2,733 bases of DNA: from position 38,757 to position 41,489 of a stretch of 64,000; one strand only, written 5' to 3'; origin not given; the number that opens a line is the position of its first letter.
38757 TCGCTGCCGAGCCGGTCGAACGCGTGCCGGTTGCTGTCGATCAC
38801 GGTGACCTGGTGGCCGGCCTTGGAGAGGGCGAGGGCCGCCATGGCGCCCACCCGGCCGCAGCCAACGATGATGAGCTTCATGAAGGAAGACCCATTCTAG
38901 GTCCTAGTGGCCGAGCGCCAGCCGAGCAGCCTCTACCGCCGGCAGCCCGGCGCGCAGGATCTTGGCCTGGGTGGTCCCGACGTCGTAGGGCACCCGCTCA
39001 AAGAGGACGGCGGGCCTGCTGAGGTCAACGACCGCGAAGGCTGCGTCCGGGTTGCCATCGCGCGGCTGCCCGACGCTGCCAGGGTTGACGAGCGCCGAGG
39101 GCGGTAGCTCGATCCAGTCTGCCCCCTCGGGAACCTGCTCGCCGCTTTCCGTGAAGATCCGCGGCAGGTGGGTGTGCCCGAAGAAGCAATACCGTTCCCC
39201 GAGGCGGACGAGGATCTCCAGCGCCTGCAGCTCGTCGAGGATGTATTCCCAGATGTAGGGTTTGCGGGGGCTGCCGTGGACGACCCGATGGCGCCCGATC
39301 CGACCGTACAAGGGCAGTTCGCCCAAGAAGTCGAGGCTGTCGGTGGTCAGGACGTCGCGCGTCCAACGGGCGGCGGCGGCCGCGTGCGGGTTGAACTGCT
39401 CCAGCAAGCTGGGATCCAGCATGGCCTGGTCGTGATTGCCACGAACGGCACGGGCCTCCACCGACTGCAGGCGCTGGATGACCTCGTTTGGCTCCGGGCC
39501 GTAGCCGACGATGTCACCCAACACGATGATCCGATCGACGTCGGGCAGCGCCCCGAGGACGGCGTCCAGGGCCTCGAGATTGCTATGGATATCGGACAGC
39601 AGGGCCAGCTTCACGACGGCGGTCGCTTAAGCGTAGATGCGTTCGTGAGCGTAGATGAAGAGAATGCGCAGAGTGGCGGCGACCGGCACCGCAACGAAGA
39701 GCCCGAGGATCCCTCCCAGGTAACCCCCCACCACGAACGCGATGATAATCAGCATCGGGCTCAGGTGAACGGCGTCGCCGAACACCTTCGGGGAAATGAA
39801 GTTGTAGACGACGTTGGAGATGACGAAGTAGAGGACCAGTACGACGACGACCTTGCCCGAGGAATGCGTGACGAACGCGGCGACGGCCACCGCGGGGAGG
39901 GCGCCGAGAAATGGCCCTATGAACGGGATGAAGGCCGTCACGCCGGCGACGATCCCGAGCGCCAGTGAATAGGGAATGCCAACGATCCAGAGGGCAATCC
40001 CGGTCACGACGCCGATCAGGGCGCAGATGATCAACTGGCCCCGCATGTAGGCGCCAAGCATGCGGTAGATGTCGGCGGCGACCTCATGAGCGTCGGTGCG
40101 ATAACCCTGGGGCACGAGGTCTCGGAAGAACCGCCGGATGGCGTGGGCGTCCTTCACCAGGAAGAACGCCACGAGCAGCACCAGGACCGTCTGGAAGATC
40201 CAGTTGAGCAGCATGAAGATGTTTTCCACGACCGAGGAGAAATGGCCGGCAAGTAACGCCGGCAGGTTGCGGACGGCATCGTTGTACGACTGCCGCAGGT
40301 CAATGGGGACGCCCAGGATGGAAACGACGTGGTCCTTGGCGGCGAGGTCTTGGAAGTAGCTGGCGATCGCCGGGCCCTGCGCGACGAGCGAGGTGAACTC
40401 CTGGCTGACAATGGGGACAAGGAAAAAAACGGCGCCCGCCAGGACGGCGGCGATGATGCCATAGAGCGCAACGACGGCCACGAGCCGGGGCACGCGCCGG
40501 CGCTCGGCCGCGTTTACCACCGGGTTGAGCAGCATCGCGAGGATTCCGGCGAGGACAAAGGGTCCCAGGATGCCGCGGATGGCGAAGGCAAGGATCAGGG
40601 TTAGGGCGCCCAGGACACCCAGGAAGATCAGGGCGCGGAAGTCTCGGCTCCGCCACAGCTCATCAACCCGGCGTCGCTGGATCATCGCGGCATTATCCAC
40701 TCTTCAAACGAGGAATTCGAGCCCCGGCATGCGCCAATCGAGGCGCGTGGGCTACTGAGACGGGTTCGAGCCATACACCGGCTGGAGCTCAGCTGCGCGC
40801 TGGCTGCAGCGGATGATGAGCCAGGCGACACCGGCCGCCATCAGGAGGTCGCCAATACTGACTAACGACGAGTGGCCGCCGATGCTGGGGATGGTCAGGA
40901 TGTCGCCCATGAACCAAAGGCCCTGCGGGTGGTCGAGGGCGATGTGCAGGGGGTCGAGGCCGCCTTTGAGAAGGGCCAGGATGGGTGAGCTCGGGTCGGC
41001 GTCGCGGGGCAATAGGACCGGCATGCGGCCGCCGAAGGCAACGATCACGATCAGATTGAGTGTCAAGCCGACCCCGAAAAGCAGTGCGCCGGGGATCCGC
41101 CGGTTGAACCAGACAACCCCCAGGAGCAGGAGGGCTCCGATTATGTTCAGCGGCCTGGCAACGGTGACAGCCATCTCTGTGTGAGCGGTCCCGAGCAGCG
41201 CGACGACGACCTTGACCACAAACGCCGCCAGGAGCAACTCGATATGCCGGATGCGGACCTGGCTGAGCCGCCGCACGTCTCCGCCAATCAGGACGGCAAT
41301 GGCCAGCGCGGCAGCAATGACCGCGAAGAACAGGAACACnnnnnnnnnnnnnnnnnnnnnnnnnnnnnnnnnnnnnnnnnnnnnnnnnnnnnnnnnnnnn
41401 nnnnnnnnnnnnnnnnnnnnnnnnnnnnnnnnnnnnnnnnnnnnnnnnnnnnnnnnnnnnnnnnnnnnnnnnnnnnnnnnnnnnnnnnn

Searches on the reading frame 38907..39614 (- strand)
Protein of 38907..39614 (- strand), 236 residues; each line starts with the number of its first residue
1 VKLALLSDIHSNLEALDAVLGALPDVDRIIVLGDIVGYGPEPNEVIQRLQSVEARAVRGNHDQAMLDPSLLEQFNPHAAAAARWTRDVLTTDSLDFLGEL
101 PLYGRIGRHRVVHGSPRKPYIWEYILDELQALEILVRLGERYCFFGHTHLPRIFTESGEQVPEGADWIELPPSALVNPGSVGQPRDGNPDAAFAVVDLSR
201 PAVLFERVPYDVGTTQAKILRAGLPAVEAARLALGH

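Call 9: search_protein_families(library=pfam, proteins=[window:38907-39614:-], max_evalue=1)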
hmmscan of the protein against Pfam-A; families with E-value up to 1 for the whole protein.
window:38907-39614:- (236 aa): 3 families
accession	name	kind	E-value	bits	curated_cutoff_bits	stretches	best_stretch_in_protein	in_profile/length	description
PF12850.12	Metallophos_2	-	1.3e-21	77.6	27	1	1-199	1-152/154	Calcineurin-like phosphoesterase superfamily domain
PF00149.33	Metallophos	-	1.3e-14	55.5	21.5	1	1-150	1-190/191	Calcineurin-like phosphoesterase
PF06874.16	FBPase_2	-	0.032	12.9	27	1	26-62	184-221/639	Firmicute fructose-1,6-bisphosphatase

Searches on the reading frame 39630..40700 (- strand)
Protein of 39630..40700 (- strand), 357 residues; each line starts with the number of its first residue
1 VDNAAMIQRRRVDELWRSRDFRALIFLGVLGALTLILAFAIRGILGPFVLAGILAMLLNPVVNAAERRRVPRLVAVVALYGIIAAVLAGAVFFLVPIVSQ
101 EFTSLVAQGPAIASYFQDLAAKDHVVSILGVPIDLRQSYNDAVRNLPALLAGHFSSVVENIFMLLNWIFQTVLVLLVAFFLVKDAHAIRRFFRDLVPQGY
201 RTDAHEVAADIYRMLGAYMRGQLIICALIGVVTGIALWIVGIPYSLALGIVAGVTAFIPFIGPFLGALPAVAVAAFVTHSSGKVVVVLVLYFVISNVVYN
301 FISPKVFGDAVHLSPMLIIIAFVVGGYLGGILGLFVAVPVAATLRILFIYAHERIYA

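Call 9: search_protein_families(library=pfam, proteins=[window:39630-40700:-], max_evalue=1)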
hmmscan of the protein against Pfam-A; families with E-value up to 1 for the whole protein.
window:39630-40700:- (357 aa): 1 family
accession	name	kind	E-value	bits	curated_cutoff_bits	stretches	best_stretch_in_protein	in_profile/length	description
PF01594.21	AI-2E_transport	-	3.6e-64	217.5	34.3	1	29-347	6-322/327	AI-2E family transporter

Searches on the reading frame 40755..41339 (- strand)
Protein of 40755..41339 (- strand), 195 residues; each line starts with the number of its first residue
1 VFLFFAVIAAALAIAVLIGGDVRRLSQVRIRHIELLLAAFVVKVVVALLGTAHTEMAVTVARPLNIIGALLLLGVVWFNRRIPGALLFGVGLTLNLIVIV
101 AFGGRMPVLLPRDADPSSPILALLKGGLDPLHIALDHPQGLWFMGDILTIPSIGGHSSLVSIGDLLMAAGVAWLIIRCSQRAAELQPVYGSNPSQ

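Call 9: search_protein_families(library=pfam, proteins=[window:40755-41339:-], max_evalue=1)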
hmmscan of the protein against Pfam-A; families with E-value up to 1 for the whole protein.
window:40755-41339:- (195 aa): 2 families
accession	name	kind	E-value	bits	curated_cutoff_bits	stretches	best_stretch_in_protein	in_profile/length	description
PF17248.7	DUF5317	-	3.1e-29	102.3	25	1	28-176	2-151/151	Family of unknown function (DUF5317)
PF02878.22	PGM_PMM_I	-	0.37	10.9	22.5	1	13-69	40-94/138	Phosphoglucomutase/phosphomannomutase, alpha/beta/alpha domain I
